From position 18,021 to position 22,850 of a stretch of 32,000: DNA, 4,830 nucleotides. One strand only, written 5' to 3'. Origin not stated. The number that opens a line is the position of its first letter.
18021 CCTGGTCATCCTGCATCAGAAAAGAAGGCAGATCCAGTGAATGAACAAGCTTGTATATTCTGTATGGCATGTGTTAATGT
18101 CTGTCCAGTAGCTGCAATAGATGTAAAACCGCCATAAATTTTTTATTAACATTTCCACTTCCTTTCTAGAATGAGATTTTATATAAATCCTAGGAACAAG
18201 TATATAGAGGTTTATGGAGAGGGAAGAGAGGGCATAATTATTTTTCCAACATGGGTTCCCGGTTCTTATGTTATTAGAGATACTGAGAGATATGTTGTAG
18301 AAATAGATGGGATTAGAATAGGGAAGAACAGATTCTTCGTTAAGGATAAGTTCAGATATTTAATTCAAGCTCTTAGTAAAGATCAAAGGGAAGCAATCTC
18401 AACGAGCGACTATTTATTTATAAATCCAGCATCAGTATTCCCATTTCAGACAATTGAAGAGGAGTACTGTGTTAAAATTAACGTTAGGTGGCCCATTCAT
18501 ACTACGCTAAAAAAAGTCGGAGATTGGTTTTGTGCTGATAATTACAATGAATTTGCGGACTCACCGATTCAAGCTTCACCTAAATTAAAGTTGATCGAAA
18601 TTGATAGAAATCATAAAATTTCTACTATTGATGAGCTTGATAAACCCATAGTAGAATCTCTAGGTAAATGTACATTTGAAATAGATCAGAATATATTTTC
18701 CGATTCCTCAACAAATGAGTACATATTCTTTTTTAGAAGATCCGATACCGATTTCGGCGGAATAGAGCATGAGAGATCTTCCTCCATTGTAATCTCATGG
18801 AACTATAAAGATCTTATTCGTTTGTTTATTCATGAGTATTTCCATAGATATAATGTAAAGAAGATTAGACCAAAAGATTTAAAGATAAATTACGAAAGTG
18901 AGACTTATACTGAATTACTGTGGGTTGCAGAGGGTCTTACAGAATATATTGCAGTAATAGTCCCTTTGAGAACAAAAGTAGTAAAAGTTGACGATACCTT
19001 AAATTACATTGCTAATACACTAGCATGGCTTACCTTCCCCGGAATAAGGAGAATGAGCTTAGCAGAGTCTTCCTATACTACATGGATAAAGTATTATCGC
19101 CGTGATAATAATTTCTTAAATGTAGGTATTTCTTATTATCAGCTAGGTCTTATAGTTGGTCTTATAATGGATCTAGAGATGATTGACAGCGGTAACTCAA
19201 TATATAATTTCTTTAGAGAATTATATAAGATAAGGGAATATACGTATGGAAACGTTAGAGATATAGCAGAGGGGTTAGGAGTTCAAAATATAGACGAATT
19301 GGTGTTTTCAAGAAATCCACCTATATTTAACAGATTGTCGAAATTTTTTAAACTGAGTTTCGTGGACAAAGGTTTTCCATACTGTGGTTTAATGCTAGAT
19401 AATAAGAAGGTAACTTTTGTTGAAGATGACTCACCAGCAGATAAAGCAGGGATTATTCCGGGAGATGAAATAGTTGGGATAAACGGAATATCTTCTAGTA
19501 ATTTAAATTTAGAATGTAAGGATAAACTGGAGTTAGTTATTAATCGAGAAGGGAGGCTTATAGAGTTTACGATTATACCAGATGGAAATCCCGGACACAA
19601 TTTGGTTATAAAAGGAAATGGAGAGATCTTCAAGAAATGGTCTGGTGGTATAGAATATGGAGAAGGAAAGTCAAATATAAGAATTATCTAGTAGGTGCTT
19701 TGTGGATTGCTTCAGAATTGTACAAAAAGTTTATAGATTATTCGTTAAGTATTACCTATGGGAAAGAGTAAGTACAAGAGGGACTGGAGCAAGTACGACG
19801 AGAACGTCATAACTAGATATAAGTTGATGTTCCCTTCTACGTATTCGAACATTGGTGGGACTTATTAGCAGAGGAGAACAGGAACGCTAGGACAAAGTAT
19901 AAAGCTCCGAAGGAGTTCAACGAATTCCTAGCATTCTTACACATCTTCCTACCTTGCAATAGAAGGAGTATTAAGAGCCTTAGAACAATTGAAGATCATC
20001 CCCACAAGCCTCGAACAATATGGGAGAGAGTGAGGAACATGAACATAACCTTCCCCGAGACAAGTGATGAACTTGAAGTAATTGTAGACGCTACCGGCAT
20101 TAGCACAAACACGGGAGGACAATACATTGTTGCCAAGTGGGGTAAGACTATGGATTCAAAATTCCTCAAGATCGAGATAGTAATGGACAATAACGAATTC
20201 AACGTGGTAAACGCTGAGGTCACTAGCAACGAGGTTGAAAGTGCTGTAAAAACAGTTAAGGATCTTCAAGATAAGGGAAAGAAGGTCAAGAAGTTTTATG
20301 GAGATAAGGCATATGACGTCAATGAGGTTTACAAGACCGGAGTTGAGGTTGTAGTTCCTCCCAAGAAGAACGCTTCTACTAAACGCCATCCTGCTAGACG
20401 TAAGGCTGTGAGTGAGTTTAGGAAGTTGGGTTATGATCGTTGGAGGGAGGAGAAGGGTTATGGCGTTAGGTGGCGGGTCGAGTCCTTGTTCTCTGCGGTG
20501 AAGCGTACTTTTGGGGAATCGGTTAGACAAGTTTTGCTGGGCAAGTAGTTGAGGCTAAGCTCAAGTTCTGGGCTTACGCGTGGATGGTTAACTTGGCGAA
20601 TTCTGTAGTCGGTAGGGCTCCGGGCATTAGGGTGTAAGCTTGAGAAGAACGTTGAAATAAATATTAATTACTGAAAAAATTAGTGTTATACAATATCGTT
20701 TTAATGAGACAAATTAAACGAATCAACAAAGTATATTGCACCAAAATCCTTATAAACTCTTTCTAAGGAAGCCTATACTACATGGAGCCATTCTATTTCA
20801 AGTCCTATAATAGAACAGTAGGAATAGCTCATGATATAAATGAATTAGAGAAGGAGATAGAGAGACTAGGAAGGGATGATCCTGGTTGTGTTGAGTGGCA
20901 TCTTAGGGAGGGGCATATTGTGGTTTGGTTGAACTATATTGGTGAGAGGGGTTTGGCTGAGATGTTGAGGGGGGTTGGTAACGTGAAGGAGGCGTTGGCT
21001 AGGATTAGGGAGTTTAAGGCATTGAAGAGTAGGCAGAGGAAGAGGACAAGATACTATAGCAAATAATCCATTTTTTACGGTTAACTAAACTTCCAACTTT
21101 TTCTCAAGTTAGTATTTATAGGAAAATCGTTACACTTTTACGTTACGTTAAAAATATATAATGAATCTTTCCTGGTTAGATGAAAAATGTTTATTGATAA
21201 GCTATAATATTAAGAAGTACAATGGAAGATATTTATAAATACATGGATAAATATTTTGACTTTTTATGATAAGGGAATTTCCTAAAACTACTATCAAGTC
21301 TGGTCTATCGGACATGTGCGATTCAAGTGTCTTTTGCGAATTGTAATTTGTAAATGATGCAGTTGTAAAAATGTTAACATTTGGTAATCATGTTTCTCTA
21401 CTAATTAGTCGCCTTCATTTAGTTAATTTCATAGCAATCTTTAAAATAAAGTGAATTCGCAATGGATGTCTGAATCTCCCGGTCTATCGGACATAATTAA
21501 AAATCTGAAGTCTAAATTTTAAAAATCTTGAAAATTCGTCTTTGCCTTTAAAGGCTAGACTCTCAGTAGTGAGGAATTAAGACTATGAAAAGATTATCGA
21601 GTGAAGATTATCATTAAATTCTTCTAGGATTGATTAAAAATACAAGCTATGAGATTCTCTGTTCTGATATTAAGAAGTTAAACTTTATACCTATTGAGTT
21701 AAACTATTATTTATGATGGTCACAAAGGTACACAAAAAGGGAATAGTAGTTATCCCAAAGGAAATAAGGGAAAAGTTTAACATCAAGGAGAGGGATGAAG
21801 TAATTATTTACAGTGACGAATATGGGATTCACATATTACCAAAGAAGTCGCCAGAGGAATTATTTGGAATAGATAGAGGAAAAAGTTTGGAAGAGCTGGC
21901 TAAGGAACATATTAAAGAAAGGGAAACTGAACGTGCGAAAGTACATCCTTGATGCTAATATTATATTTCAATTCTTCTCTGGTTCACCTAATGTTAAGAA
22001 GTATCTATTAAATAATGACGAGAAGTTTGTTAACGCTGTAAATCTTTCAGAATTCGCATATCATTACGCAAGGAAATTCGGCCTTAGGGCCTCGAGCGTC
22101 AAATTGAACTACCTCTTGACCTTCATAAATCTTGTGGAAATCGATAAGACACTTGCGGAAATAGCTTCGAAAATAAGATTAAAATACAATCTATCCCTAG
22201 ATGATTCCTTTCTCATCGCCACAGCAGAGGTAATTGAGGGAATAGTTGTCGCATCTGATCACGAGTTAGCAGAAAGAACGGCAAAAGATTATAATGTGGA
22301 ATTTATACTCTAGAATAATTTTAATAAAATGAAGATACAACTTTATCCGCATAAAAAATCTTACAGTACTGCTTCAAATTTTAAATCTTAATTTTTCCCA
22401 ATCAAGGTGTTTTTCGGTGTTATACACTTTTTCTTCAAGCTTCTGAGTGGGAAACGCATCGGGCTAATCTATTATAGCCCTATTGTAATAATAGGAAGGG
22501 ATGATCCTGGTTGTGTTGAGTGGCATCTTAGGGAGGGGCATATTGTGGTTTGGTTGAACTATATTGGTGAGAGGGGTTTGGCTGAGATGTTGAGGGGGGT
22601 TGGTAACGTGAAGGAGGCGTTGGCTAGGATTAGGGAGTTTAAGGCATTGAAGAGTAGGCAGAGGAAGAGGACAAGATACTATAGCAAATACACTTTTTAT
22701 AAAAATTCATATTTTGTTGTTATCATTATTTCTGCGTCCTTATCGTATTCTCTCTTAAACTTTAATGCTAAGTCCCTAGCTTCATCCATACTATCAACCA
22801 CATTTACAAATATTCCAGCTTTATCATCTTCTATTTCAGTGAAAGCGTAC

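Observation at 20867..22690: Perfect 199-bp direct repeat brackets a vapBC cassette and 647 bp of non-coding DNA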

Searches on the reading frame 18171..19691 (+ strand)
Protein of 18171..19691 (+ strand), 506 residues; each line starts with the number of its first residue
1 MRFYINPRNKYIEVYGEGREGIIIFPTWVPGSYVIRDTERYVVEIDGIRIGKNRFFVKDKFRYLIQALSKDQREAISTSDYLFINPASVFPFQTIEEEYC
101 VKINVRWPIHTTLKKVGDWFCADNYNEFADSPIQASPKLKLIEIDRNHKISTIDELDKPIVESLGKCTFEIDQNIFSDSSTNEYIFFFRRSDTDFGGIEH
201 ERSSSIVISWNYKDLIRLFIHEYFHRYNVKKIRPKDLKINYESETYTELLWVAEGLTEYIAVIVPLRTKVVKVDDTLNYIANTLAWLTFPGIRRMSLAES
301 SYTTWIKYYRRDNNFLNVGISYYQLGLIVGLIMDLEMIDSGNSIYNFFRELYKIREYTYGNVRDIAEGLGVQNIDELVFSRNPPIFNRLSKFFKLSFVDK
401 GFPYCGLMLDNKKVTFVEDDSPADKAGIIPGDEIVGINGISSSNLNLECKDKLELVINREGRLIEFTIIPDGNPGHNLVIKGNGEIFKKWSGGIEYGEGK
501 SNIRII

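Call 5: search_protein_families(library=pfam, proteins=[window:18171-19691:+], max_evalue=0.01)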
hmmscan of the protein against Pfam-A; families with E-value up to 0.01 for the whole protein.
window:18171-19691:+ (506 aa): 5 families
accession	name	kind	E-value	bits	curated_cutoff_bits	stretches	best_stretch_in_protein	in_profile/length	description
PF05299.18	Peptidase_M61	-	4.9e-33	114.4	22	1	216-329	3-118/118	M61 glycyl aminopeptidase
PF17899.6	Peptidase_M61_N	-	1.5e-10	41.8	23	1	23-136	30-167/168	Peptidase M61 N-terminal domain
PF17820.7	PDZ_6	-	5.7e-08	32.8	27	1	415-446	3-32/54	PDZ domain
PF00595.29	PDZ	-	9.7e-05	23.1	23.2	1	414-448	29-63/81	PDZ domain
PF13180.12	PDZ_2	-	0.00069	20.3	27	1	414-443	16-45/80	PDZ domain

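Call 12: find_encoding_contigs(protein=window:18171-19691:+, flank=10000, max_places=10)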
Protein window:18171-19691:+ (506 aa): 23 contigs read that carry it; 2 places shown.
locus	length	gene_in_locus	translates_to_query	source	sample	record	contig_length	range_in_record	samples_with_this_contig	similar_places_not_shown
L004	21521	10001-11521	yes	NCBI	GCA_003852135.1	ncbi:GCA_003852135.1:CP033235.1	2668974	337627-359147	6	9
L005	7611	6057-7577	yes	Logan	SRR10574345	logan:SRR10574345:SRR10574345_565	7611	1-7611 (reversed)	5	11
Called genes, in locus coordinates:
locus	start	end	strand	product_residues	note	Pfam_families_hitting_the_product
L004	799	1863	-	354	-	PF04693:DDE_Tnp_2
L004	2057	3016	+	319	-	-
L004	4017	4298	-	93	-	-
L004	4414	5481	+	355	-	PF02915:Rubrerythrin, PF01988:VIT1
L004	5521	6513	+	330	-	-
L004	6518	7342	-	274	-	PF06053:DUF929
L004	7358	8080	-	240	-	PF17746:SfsA_N, PF03749:SfsA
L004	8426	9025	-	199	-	-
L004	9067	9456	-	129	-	PF13601:HTH_34 (faint)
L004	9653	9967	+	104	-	PF00037:Fer4 (weak), PF12797:Fer4_2 (faint), PF12837:Fer4_6 (faint), PF13237:Fer4_10, PF14697:Fer4_21 (weak), PF12838:Fer4_7, PF13187:Fer4_9, PF00037:Fer4 (weak), +2 more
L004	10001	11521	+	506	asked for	PF17899:Peptidase_M61_N, PF05299:Peptidase_M61, PF17820:PDZ_6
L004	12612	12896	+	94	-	-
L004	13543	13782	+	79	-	PF04014:MazE_antitoxin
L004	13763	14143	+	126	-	PF01850:PIN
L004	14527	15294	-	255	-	PF01022:HTH_5 (faint), PF01047:MarR (faint), PF13404:HTH_AsnC-type, PF13412:HTH_24, PF04967:HTH_10 (faint), PF13412:HTH_24 (weak), PF08279:HTH_11 (weak)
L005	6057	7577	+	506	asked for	PF17899:Peptidase_M61_N, PF05299:Peptidase_M61, PF17820:PDZ_6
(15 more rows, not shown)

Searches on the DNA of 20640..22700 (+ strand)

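Call 13: search_dna_similar(query=window:20640-22700:+, collection=plasmids, mode=distant, max_rows=20)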
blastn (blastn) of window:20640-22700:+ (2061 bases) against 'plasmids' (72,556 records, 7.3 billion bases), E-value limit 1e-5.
Records with a match: 2; places in all: 2; records where one place covers at least 80% of the query: 0.
Best place of each record, by identity: 60-80% 2.
By first word of the organism name: Acidianus 1; Sulfolobus 1.
By predicted mobility (MOB-suite, as given by PLSDB): non-mobilizable 2.
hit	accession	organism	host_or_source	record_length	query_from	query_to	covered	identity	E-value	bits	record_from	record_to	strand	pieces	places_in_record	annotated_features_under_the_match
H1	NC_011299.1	Acidianus hospitalis W1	-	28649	141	2030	19%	70.8%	1e-22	190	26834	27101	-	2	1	hypothetical protein | MFS transporter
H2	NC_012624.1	Sulfolobus islandicus Y.N.15.51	-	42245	1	92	4%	76.6%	2e-7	67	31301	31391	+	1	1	hypothetical protein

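Call 14: search_dna_similar(query=window:20640-22700:+, collection=phages, mode=distant, max_rows=20)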
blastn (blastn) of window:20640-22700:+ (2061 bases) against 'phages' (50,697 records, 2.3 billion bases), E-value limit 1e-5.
No match.

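Call 16: get_annotated_region(hit=H1, flank=4000)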
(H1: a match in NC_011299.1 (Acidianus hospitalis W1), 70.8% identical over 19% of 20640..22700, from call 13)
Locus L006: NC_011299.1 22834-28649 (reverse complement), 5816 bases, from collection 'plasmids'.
description: Acidianus hospitalis W1 plasmid pAH1, complete sequence
organism: Acidianus hospitalis W1 (NCBI taxid 933801)
taxonomy: Archaea; Thermoproteota; Thermoprotei; Sulfolobales; Sulfolobaceae; Acidianus; Acidianus hospitalis; Acidianus hospitalis W1
host: -; source: -; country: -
typing (MOB-suite, as given by PLSDB): non-mobilizable
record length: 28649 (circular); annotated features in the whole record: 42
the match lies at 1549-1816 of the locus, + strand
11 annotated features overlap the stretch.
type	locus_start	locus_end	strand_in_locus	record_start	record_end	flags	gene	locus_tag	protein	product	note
CDS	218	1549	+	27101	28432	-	-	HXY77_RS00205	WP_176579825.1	MFS transporter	GO:0055085 - transmembrane transport [Evidence IEA]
CDS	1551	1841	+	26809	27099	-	-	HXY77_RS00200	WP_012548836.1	hypothetical protein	-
CDS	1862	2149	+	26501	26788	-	-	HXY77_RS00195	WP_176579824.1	hypothetical protein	-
CDS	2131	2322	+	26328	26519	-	-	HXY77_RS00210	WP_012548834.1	hypothetical protein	-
CDS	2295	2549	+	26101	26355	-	-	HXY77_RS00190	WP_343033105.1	helix-turn-helix domain-containing protein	-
CDS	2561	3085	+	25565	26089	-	-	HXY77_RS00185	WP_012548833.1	DUF1286 domain-containing protein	-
CDS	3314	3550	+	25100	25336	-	-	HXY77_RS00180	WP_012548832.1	PlrA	-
CDS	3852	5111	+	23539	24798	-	-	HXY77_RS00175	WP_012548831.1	tyrosine-type recombinase/integrase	GO:0015074 - DNA integration [Evidence IEA]; GO:0006310 - DNA recombination [Evidence IEA]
CDS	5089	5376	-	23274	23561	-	-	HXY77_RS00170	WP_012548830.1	hypothetical protein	-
CDS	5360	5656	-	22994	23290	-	-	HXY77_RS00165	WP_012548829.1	hypothetical protein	-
CDS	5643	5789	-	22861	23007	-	-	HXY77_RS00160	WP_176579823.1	hypothetical protein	-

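Call 17: get_annotated_region(hit=H2, flank=3000)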
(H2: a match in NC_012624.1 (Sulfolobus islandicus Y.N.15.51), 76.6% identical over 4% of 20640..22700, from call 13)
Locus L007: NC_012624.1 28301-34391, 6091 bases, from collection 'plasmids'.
description: Sulfolobus islandicus Y.N.15.51 plasmid pYN01, complete sequence
organism: Sulfolobus islandicus Y.N.15.51 (NCBI taxid 419942)
taxonomy: Archaea; Thermoproteota; Thermoprotei; Sulfolobales; Sulfolobaceae; Sulfolobus; Sulfolobus islandicus; Sulfolobus islandicus Y.N.15.51
host: -; source: -; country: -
typing (MOB-suite, as given by PLSDB): non-mobilizable
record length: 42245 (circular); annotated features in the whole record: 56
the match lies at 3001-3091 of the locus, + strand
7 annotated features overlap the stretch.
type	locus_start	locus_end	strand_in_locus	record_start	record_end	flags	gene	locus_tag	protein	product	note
CDS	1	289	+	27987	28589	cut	-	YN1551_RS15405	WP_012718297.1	hypothetical protein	-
CDS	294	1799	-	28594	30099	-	-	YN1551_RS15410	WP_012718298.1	Ig-like domain repeat protein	-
CDS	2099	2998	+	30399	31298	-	-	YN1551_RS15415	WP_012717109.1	IS5 family transposase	-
CDS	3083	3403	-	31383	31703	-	-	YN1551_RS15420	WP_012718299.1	hypothetical protein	-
CDS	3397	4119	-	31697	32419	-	-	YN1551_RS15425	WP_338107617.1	AAA family ATPase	-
CDS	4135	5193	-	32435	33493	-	-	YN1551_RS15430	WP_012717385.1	ISH3-like element ISSis6 family transposase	GO:0006313 - DNA transposition [Evidence IEA]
CDS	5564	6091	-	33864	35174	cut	-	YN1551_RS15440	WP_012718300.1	ParB N-terminal domain-containing protein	-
